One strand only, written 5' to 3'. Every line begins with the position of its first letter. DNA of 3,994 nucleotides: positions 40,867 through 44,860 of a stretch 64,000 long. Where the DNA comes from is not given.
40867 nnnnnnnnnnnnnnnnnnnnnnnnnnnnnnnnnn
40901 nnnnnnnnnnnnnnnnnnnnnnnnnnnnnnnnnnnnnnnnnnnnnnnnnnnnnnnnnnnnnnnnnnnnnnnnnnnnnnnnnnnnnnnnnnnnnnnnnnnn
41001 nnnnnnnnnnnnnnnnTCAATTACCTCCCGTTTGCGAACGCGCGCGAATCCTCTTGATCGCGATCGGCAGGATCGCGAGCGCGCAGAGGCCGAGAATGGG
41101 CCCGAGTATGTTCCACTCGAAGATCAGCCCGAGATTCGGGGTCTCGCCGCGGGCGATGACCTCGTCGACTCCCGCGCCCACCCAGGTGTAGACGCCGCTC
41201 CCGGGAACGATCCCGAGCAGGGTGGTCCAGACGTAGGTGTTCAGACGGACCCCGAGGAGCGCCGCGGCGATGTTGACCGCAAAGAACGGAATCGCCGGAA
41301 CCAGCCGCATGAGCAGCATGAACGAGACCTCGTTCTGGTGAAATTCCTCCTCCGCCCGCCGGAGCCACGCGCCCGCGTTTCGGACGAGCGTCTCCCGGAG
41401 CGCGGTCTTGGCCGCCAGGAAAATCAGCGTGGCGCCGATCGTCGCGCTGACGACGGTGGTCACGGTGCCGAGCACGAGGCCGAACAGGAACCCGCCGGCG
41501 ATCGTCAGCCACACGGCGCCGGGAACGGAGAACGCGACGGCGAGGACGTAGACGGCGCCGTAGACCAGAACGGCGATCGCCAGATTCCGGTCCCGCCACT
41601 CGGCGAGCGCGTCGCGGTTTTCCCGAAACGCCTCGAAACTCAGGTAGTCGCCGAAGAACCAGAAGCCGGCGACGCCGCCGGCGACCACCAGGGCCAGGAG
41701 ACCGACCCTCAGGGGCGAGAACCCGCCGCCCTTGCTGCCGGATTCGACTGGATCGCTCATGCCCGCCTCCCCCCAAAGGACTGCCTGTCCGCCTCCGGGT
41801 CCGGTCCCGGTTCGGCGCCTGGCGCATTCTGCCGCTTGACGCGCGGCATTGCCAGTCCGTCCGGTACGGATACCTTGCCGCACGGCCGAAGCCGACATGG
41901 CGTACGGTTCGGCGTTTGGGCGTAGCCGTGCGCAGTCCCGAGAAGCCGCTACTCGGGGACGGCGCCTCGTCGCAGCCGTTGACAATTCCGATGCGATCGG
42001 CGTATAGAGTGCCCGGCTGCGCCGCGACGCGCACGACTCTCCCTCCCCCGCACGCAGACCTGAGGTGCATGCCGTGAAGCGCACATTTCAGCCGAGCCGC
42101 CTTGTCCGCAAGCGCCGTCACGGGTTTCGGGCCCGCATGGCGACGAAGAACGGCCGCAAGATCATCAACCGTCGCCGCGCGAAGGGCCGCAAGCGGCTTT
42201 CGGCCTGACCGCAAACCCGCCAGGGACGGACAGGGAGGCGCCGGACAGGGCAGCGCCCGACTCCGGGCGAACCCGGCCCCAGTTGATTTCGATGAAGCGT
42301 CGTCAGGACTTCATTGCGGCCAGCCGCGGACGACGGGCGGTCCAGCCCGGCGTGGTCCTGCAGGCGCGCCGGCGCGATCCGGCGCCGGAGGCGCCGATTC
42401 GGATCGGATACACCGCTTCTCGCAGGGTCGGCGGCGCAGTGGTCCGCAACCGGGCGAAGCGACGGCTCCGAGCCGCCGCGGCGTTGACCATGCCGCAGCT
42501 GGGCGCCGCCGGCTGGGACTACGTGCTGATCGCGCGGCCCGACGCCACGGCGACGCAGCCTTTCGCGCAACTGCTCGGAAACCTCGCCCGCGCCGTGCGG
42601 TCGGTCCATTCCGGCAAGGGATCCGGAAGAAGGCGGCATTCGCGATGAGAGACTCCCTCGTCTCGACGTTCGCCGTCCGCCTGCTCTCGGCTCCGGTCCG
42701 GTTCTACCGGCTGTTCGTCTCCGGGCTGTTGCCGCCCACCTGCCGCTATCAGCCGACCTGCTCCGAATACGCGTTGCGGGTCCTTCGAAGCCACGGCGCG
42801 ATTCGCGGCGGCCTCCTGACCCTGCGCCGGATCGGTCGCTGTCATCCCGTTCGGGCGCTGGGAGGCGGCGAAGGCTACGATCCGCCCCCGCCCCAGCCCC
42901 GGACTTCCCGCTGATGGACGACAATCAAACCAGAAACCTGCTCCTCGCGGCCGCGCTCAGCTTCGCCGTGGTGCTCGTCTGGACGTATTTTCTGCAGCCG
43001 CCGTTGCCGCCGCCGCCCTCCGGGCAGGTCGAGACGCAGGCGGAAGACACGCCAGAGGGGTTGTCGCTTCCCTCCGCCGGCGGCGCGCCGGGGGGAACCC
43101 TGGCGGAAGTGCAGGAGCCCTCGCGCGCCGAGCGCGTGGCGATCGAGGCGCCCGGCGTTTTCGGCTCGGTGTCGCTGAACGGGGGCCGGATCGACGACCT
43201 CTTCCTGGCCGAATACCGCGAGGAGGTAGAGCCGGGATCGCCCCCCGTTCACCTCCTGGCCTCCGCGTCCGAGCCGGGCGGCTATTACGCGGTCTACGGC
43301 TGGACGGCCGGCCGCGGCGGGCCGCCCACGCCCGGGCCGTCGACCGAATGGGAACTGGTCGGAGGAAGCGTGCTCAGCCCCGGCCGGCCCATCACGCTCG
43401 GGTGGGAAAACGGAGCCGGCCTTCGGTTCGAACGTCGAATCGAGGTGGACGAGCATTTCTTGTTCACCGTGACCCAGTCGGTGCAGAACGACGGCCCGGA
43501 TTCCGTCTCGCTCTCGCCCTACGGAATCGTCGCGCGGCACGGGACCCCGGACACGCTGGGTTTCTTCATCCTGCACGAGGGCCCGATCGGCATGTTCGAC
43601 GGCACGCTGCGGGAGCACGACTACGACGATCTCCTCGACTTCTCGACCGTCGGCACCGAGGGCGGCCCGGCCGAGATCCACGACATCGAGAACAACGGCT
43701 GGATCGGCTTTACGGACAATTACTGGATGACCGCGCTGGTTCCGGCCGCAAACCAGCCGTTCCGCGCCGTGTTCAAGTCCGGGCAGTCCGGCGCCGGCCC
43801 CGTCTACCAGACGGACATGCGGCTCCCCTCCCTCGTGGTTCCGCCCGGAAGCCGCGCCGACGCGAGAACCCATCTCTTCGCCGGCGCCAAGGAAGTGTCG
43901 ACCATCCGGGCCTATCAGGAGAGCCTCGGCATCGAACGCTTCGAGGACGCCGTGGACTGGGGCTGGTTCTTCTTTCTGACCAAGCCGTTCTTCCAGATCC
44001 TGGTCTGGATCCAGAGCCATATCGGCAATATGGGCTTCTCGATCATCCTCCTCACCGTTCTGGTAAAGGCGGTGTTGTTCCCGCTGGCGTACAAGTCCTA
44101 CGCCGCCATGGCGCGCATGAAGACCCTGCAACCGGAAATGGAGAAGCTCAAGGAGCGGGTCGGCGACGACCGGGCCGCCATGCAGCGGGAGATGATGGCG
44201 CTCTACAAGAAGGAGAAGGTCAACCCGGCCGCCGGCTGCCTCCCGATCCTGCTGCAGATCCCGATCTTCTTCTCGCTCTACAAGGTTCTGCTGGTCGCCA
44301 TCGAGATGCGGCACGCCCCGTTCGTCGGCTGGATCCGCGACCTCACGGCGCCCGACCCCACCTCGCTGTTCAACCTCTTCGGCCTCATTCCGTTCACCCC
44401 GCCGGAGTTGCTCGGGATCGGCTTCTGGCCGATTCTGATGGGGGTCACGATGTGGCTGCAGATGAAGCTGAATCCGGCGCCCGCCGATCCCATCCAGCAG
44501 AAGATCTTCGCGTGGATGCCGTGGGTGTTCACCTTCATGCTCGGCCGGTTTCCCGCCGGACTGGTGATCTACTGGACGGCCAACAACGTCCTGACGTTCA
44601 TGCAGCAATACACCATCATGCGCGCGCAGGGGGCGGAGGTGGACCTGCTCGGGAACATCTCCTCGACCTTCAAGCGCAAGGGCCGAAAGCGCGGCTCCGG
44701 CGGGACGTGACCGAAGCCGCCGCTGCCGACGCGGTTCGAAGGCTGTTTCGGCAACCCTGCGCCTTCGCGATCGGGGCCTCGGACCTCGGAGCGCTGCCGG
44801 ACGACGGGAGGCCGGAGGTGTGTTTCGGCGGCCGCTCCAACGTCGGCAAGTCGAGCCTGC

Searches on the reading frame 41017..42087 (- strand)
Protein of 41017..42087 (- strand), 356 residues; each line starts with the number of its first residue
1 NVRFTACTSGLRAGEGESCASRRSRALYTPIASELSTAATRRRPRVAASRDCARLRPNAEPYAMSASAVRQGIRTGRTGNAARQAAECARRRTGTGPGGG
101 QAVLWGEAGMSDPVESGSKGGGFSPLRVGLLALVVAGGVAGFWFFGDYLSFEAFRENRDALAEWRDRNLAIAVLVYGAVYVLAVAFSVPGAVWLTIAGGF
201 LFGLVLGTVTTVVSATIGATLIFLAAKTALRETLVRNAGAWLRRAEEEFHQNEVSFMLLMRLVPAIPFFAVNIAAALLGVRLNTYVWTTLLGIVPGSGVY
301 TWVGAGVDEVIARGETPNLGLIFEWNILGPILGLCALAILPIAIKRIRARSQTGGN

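Call 13: search_protein_families(library=ncbifam, proteins=[window:41017-42087:-], max_evalue=0.001)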
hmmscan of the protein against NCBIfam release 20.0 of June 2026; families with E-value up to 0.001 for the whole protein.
window:41017-42087:- (356 aa): 0 families

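Call 22: search_protein_families(library=pfam, proteins=[window:41017-42087:-], max_evalue=0.1)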
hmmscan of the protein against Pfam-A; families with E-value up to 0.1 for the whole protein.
window:41017-42087:- (356 aa): 1 family
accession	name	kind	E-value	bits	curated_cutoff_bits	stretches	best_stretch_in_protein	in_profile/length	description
PF09335.16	VTT_dom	-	1e-21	78.1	33.9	1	189-305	2-122/123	VTT domain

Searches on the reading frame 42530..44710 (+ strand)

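Call 13: search_protein_families(library=ncbifam, proteins=[window:42530-44710:+], max_evalue=0.001)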
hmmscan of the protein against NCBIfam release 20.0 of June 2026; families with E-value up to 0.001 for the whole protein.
window:42530-44710:+ (726 aa): 22 families
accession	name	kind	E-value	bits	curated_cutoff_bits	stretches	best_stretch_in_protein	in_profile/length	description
NF002353.0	PRK01318.1-4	equivalog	5.4e-233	775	365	1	131-718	2-594/596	membrane protein insertase YidC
NF002352.0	PRK01318.1-3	equivalog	2e-110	370.5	447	1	190-702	76-554/562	membrane protein insertase YidC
NF002351.0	PRK01318.1-1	equivalog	2e-89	300.8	740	1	134-699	4-533/545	membrane protein insertase YidC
NF002357.0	PRK01318.2-4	equivalog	1.5e-82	278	479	1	445-699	284-515/532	membrane protein insertase YidC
TIGR03593.1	yidC_nterm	equivalog_domain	2.6e-74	251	58.25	1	134-499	1-363/363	membrane protein insertase YidC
TIGR03592.1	yidC_oxa1_cterm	subfamily_domain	2.5e-68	229.9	84.3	1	500-698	1-191/191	membrane protein insertase YidC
NF002354.0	PRK01318.2-1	equivalog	6.4e-58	196.6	1094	1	382-697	250-531/548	membrane protein insertase YidC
NF002356.0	PRK01318.2-3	equivalog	1.3e-51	175.8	460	1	390-709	257-583/627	membrane protein insertase YidC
NF002355.0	PRK01318.2-2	equivalog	9.1e-49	166.4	891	1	489-700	385-597/602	membrane protein insertase YidC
NF002168.0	PRK01001.1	equivalog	2.7e-44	151.7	670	1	477-698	548-776/795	membrane protein insertase YidC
NF002358.0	PRK01318.2-5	equivalog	1.7e-39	136.1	605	1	471-697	311-536/545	membrane protein insertase YidC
NF002350.0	PRK01315.1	equivalog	1.8e-35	122.7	282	2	502-594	43-135/329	membrane protein insertase YidC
NF002359.0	PRK01318.2-6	equivalog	1.4e-33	116.1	600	1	446-692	328-573/624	membrane protein insertase YidC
NF002803.0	PRK02944.1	equivalog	1.5e-28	99.9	377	1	479-697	36-241/255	YidC family membrane integrase SpoIIIJ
NF002899.0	PRK03449.1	equivalog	3.3e-24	85.7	276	1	502-587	33-118/359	membrane protein insertase YidC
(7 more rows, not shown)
